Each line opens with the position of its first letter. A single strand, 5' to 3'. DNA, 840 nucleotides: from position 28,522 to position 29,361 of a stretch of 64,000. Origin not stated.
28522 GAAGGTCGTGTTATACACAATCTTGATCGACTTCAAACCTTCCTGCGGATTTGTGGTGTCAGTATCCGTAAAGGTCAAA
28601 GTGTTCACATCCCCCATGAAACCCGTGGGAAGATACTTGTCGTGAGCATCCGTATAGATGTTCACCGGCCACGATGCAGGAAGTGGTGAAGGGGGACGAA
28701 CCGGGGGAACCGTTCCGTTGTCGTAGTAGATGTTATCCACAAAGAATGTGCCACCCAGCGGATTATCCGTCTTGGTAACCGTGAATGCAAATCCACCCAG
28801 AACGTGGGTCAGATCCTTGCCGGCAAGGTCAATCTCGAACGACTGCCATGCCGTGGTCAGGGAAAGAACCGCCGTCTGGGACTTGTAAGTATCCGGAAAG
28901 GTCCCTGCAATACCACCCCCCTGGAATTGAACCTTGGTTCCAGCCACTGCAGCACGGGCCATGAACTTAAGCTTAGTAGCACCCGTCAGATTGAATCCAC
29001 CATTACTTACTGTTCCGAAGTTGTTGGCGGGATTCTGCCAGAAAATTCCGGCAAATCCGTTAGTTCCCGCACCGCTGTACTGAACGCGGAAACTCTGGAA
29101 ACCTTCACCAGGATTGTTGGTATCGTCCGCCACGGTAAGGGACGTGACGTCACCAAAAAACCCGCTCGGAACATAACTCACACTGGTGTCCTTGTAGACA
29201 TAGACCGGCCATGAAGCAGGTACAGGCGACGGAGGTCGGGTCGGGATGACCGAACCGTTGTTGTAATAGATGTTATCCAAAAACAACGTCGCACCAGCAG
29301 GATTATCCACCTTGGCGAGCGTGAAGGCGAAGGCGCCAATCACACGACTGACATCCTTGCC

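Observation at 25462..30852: Ten tandem copies of an unassigned ~180-aa module make up 86% of a 2090-aa secreted protein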

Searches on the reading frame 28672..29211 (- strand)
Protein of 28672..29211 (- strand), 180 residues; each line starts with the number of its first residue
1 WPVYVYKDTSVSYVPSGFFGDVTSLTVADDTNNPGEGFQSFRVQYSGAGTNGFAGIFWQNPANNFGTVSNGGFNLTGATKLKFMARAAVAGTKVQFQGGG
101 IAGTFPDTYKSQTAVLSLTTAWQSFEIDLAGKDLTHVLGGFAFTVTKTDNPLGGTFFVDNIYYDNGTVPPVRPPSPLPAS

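Call 19: predict_structure(alignment_id=A2)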
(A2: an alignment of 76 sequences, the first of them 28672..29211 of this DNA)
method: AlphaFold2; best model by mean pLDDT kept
length: 180 residues; sequences in the alignment: 76
mean_pLDDT: 94.4   pTM: 0.89
mean pLDDT of the five models: 94.4, 94.2, 94.3, 94.2, 94.1
residues with pLDDT >= 90: 158; 70-90: 13; 50-70: 9; < 50: 0
segments of 3 or more residues with pLDDT < 50: none
pLDDT, mean of each block of 10 residues (from residue 1): 86 94 97 94 96 98 96 97 98 98 98 99 98 98 98 98 90 66
secondary structure, 60 per line:
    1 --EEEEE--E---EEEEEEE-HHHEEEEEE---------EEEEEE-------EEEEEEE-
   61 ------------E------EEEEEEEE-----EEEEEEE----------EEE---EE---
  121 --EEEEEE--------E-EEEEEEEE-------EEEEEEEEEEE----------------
elements in order: E3-7 E14-20 E25-30 E40-45 E53-59 E80-87 E93-99 E110-112 E123-128 E139-146 E154-164

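Call 21: fold_search(model_id=the predicted structure, library=pdb)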
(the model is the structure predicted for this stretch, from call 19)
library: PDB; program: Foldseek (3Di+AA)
matches with E <= 10: 1446; with E <= 0.001: 56
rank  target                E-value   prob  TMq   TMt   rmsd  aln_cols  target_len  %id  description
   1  1wmx_B                3.3e-07  1.00  0.61  0.57   4.8       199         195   16  Crystal Structure of Family 30 Carbohydrate Binding Module (released 2004-08-03)
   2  2c24_A                2.1e-06  1.00  0.62  0.64   4.4       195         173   17  FAMILY 30 CARBOHYDRATE-BINDING MODULE OF CELLULOSOMAL CELLULASE CEL9D- CEL44B OF CLOSTRIDIUM THERMOCELLUM (released 2005-11-22)
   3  1wmx_A                2.5e-06  1.00  0.62  0.64   4.2       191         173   17  Crystal Structure of Family 30 Carbohydrate Binding Module (released 2004-08-03)
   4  2c24_B                2.9e-06  1.00  0.61  0.63   4.2       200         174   18  FAMILY 30 CARBOHYDRATE-BINDING MODULE OF CELLULOSOMAL CELLULASE CEL9D- CEL44B OF CLOSTRIDIUM THERMOCELLUM (released 2005-11-22)
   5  6r3m_A                2.9e-06  1.00  0.58  0.60   4.8       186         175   14  Family 11 Carbohydrate-Binding Module from Clostridium thermocellum in complex with beta-1,3-1,4-mixed-linked tetrasac (released 2020-02-05)
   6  1v0a                  4.0e-06  1.00  0.58  0.61   4.5       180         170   16  Family 11 Carbohydrate-Binding Module of cellulosomal cellulase Lic26A-Cel5E of Clostridium thermocellum (released 2005-01-12)
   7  1wzx_B                4.3e-06  1.00  0.63  0.65   4.5       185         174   17  Crystal Structure of Family 30 Carbohydrate Binding Module. (released 2005-03-22)
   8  6r31_A                5.9e-06  1.00  0.60  0.64   4.2       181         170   15  Family 11 Carbohydrate-Binding Module from Clostridium thermocellum in complex with beta-1,3-1,4-mixed-linked tetrasac (released 2020-02-05)
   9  1wky                  6.2e-06  1.00  0.52  0.23   8.9       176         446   11  Crystal structure of alkaline mannanase from Bacillus sp. strain JAMB-602: catalytic domain and its Carbohydrate Binding (released 2005-06-15)
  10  1wzx_A                8.0e-06  1.00  0.61  0.63   4.8       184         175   16  Crystal Structure of Family 30 Carbohydrate Binding Module. (released 2005-03-22)
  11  2y64_A                8.5e-06  1.00  0.56  0.59   6.3       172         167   17  Xylopentaose binding mutated (X-2 L110F) CBM4-2 Carbohydrate Binding Module from a Thermostable Rhodothermus marinus X (released 2012-03-07)
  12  2y6j                  9.9e-06  1.00  0.53  0.56   6.8       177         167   17  X-2 engineered mutated CBM4-2 Carbohydrate Binding Module from a Thermostable Rhodothermus marinus Xylanase (released 2012-03-07)
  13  4bj0_A                9.9e-06  1.00  0.50  0.53   4.6       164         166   19  Xyloglucan binding module (CBM4-2 X2-L110F) in complex with branched xyloses (released 2014-04-23)
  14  9cyn_C                1.1e-05  1.00  0.51  0.43   8.1       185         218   12  Flagellar filament sheath protein FlaA1 (released 2026-03-18)
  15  3jxs_A                1.2e-05  1.00  0.50  0.53   6.8       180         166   18  Crystal structure of XG34, an evolved xyloglucan binding CBM (released 2009-10-27)
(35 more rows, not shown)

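Call 22: search_protein_families(library=pfam, alignment_id=A2, max_evalue=0.01)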
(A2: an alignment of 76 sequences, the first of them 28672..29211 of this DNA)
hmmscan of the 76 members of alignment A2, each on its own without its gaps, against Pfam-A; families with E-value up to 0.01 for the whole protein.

A. member 1, window:28672-29211:- (180 aa): 0 families

B. families by the number of members that match (of 76 scanned): 3 families
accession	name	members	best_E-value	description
PF01302.31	CAP_GLY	8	0.0034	CAP-Gly domain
PF07589.16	PEP-CTERM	1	1.3e-06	PEP-CTERM motif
PF11070.13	DUF2871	1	0.0026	Protein of unknown function (DUF2871)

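Call 33: search_protein_representatives(alignment_id=A2)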
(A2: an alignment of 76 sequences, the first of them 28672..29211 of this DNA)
Query: 76 sequences, 199 profile positions. Proteins with E-value up to 0.001 (for the whole library): 3574; up to 1e-10: 2612; up to 1e-30: 1119. The best 150 are listed.
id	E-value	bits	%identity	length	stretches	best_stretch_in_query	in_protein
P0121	0.0e+00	1663.2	-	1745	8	25-199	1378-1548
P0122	2.1e-273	915.1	-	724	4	26-199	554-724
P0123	7.1e-270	903.7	-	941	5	29-199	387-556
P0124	4.0e-224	754.3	-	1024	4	21-199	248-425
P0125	1.9e-220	742.3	-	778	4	20-199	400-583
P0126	6.9e-184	622.9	-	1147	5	29-199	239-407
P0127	1.3e-181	615.6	-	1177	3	24-199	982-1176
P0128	1.2e-172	586.3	-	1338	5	30-199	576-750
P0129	4.2e-163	555.1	-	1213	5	40-165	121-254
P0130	2.7e-150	513.3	-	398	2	7-198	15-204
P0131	1.6e-131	452.1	-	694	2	30-199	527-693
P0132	1.8e-128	442.0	-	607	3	27-199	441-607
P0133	1.0e-125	433.1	-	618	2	24-199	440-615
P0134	3.7e-123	424.7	-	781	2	41-198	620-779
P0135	9.8e-123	423.3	-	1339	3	28-198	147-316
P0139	1.6e-119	412.9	-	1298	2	24-198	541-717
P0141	1.8e-119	412.7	-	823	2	18-199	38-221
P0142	1.6e-118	409.5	-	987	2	18-199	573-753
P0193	1.5e-73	262.7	-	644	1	12-199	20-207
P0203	1.7e-71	256.1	-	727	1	22-199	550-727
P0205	3.7e-71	255.0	-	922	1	22-199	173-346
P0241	7.1e-66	237.7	-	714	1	27-199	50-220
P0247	8.0e-65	234.3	-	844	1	28-199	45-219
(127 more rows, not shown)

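Call 34: search_protein_families(library=pfam, proteins=[P0127, P0135, P0139, P0141, P0142, P0193, P0205, P0241, P0247, P0203], max_evalue=0.001)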
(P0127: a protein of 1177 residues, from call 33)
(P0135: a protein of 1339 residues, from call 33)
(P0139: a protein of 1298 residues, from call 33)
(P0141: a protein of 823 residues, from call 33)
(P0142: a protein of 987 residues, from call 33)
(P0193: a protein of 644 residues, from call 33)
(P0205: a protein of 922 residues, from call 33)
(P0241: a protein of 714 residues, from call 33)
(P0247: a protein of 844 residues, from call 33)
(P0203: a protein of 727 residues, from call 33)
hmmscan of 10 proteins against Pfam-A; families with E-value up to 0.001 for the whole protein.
P0127 (1177 aa): 1 family
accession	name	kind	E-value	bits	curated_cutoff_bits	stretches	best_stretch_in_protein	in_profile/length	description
PF00332.24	Glyco_hydro_17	-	5.6e-13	49.6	28.2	1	400-482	222-305/306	Glycosyl hydrolases family 17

P0135 (1339 aa): 4 families
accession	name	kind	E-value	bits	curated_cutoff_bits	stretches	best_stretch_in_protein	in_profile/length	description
PF00332.24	Glyco_hydro_17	-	6.5e-11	42.8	28.2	1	1206-1281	225-301/306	Glycosyl hydrolases family 17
PF18911.6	PKD_4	-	4.7e-06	27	27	1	1292-1323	49-80/85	PKD domain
PF00801.26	PKD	-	2.6e-05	24.6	23.5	0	1290-1316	48-70/80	PKD domain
PF13472.12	Lipase_GDSL_2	-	0.00027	21.9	32.9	1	1179-1265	76-159/178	GDSL-like Lipase/Acylhydrolase family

P0139 (1298 aa): 3 families
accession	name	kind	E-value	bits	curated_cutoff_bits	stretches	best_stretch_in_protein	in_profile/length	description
PF13517.12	FG-GAP_3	-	6.1e-33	113.7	26.9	5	1104-1163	1-61/61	FG-GAP-like repeat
PF00332.24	Glyco_hydro_17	-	1.9e-11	44.6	28.2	1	415-496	220-304/306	Glycosyl hydrolases family 17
PF01839.29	FG-GAP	-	3.2e-11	43.3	22.1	0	997-1010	8-21/37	FG-GAP repeat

P0141 (823 aa): 0 families

P0142 (987 aa): 1 family
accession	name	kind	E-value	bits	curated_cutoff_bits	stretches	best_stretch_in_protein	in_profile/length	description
PF00332.24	Glyco_hydro_17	-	6.5e-07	29.7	28.2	1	444-529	221-301/306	Glycosyl hydrolases family 17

P0193 (644 aa): 4 families
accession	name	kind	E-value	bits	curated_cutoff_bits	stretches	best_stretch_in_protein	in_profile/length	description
PF17957.7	Big_7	-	3.5e-08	34.4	24.1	1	490-548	6-68/70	Bacterial Ig domain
PF19077.6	Big_13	-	9.3e-08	32.9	27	1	225-300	24-102/102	Bacterial Ig-like domain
PF07495.19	Y_Y_Y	-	0.00052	20.3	26.6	0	255-290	21-55/65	Y_Y_Y domain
PF24893.1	DUF7743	-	0.0008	19.5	27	0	316-344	17-45/120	Domain of unknown function (DUF7743)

P0205 (922 aa): 7 families
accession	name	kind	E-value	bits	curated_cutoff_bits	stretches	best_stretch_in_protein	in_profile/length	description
PF05345.18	He_PIG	-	3.2e-15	56.8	24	1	632-712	6-96/96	Putative Ig domain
PF13860.13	FlgD_ig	-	2.4e-11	43.9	27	1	837-898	8-71/79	FlgD Ig-like domain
PF13585.12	CHU_C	-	3.9e-11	43.3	27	1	725-798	4-72/86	CHU_C Type IX secretion signal domain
PF17963.7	Big_9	-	3.2e-08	34.8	23.6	1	637-710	12-89/89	Bacterial Ig domain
PF17892.7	Cadherin_5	-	8.4e-06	26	26.5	1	647-712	30-98/98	Cadherin-like domain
PF02836.23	Glyco_hydro_2_C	-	1.5e-05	24.8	21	1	358-444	113-164/302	Glycosyl hydrolases family 2, TIM barrel domain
PF00801.26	PKD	-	0.00041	20.7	23.5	0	641-711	14-80/80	PKD domain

P0241 (714 aa): 0 families

P0247 (844 aa): 1 family
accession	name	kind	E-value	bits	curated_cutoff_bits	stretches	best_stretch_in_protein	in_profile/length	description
PF18998.6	Flg_new_2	-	2.3e-10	40.7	23.6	1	611-681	8-69/73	Divergent InlB B-repeat domain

P0203 (727 aa): 1 family
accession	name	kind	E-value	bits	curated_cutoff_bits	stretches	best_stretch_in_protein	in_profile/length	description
PF02836.23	Glyco_hydro_2_C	-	0.0004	20.1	21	0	36-249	1-209/302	Glycosyl hydrolases family 2, TIM barrel domain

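Call 37: find_encoding_contigs(protein=P0121, flank=10000, max_places=4)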
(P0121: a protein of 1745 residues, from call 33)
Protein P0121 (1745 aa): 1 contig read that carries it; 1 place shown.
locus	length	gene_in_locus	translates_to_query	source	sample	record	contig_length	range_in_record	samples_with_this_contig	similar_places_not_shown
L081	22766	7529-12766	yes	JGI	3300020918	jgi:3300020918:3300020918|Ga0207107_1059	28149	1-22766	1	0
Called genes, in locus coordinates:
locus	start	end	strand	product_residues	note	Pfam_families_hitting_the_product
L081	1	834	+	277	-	?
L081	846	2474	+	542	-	PF02310:B12-binding, PF04055:Radical_SAM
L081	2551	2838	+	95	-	-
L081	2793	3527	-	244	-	PF01209:Ubie_methyltran, PF13847:Methyltransf_31, PF08241:Methyltransf_11, PF08242:Methyltransf_12 (weak), PF13649:Methyltransf_25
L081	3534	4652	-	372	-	-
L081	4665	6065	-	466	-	PF00753:Lactamase_B, PF12706:Lactamase_B_2 (weak), PF16661:Lactamase_B_6 (weak), PF10996:Beta-Casp, PF07521:RMMBL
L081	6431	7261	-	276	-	PF00165:HTH_AraC (faint), PF12833:HTH_18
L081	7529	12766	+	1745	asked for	PF21582:CBM30 (faint), PF25923:DUF7969 (faint)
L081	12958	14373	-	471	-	PF17957:Big_7, PF00041:fn3 (faint)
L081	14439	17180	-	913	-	PF06165:GH94_b-supersand, PF17167:Glyco_hydro_94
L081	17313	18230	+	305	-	PF00535:Glycos_transf_2, PF13641:Glyco_tranf_2_3 (weak)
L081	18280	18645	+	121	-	PF02152:FolB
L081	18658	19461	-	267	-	PF00483:NTP_transferase, PF12804:NTP_transf_3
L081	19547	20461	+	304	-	-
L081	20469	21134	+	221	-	PF09976:TPR_21, PF13174:TPR_6 (faint), PF13424:TPR_12 (faint), PF13428:TPR_14 (faint), PF13432:TPR_16 (weak), PF13414:TPR_11 (faint), PF14559:TPR_19 (weak)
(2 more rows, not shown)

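Call 38: search_protein_families(library=pfam, alignment_id=A3, max_evalue=0.0001)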
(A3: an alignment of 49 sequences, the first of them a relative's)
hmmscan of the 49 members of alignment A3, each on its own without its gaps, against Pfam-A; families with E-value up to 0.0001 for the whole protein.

A. member 1, P0122 (724 aa): 0 families

B. families by the number of members that match (of 49 scanned): 39 families (the first 25 are shown)
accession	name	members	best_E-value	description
PF00332.24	Glyco_hydro_17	15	8.1e-16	Glycosyl hydrolases family 17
PF21582.3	CBM30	5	2.2e-07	Carbohydrate binding domain 30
PF05048.19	NosD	3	1.9e-104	Periplasmic copper-binding protein (NosD)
PF13229.12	Beta_helix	3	1.1e-93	Right handed beta helix region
PF18911.6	PKD_4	3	2.3e-17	PKD domain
PF17963.7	Big_9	3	3.9e-15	Bacterial Ig domain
PF00801.26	PKD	3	2.2e-08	PKD domain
PF17892.7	Cadherin_5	3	3.1e-08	Cadherin-like domain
PF13517.12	FG-GAP_3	2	6.1e-33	FG-GAP-like repeat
PF02415.23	Chlam_PMP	2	8.1e-15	Chlamydia polymorphic membrane protein (Chlamydia_PMP) repeat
PF13860.13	FlgD_ig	2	2.4e-11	FlgD Ig-like domain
PF01839.29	FG-GAP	2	3.2e-11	FG-GAP repeat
PF22352.2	K319L-like_PKD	2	1.3e-05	K319L-like, PKD domain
PF02836.23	Glyco_hydro_2_C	2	1.5e-05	Glycosyl hydrolases family 2, TIM barrel domain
PF13385.13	Laminin_G_3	1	4.8e-30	Concanavalin A-like lectin/glucanases superfamily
PF03425.19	CBM_11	1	1e-09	Carbohydrate binding domain (family 11)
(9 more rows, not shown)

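Call 39: search_solved_structures(query=P0127, max_evalue=0.01)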
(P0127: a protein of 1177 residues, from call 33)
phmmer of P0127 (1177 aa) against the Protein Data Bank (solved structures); distinct sequences matched with E-value up to 0.01: 4.
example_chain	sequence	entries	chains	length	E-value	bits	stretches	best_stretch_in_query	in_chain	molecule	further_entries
4wtp_A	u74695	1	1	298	8.7e-31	109.6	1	229-479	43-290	beta-1,3-glucanosyltransferase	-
4wtr_A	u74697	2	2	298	5.9e-30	106.9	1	229-479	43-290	beta-1,3-glucanosyltransferase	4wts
8zvk_A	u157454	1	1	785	7.5e-15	56.8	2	903-990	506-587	AaBgIC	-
6fcg_A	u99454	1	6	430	4.5e-07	31.1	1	401-482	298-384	Glycoside hydrolase, GH17 family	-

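Call 55: search_protein_families(library=ncbifam, alignment_id=A2, max_evalue=0.01)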
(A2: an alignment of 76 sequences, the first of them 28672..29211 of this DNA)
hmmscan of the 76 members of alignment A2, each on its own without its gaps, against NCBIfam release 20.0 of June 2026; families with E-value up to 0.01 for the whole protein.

A. member 1, window:28672-29211:- (180 aa): 0 families

B. families by the number of members that match (of 76 scanned): 10 families
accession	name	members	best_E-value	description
NF038128.1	choice_anch_J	34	2.7e-06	choice-of-anchor J domain-containing protein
NF033554.9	floc_PepA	1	9.7e-08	flocculation-associated PEP-CTERM protein PepA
NF038129.1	PEP_NF038129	1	1.3e-07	NF038129 family PEP-CTERM protein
NF038120.1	PEP_CTERM_QFxxD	1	1.3e-06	NF038120 family PEP-CTERM protein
NF038125.1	PEP_CTERM_THxN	1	1e-05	THxN family PEP-CTERM protein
TIGR02595.1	PEP_CTERM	1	7e-05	PEP-CTERM sorting domain-containing protein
NF041927.1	Xrt_dep_XDP1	1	0.00012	exosortase-dependent surface protein XDP1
NF038118.1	PEP_CTERM_CCXG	1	0.00037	CCXG family PEP-CTERM protein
TIGR03370.1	VPLPA-CTERM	1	0.0022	VPLPA-CTERM sorting domain-containing protein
NF052634.1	Riean_0653_fam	1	0.0031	Riean_0653 family protein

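Call 56: list_cluster_members(proteins=[P0127, P0142, P0135, P0139, P0122, P0123, P0124, P0125, P0126, P0128])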
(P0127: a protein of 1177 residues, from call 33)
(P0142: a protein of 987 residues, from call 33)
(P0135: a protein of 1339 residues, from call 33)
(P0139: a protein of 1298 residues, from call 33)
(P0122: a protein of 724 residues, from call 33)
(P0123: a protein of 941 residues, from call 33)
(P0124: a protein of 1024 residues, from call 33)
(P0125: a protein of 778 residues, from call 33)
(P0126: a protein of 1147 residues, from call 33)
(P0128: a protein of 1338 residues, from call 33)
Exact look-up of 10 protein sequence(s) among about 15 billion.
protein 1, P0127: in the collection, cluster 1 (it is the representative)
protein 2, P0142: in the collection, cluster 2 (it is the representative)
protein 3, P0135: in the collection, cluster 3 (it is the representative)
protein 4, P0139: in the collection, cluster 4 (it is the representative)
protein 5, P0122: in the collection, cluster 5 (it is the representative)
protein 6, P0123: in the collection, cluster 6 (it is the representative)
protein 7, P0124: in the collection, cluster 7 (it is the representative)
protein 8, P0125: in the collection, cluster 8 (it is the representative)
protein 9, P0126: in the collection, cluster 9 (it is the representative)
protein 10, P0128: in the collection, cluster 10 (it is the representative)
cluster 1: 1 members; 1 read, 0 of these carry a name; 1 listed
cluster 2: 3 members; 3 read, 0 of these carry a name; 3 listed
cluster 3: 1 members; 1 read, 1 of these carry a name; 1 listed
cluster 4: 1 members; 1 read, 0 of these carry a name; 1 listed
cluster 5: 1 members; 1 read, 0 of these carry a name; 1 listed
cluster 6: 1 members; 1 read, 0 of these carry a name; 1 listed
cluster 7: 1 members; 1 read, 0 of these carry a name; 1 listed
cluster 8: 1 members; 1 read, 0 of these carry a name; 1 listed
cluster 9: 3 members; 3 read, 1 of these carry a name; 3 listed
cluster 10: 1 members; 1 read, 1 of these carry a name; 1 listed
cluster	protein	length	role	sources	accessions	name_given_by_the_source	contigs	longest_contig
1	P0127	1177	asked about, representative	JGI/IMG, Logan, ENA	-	-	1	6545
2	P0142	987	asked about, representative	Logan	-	-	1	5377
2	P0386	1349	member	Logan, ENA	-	-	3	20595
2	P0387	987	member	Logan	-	-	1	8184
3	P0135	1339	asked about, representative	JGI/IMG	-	exo-beta-1,3-glucanase (GH17 family)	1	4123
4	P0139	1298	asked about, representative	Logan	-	-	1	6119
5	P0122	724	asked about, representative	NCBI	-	-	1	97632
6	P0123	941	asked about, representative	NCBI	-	-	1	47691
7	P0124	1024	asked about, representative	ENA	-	-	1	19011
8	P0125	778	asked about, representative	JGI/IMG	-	-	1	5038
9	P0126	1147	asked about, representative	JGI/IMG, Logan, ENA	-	-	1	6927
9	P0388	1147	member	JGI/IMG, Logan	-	hypothetical protein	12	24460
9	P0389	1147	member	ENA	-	-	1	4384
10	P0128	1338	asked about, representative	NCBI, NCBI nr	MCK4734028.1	MAG: right-handed parallel beta-helix repeat-containing protein [Methanophagales archaeon] | right-handed parallel beta-helix repeat-containing protein [Methanophagales archaeon]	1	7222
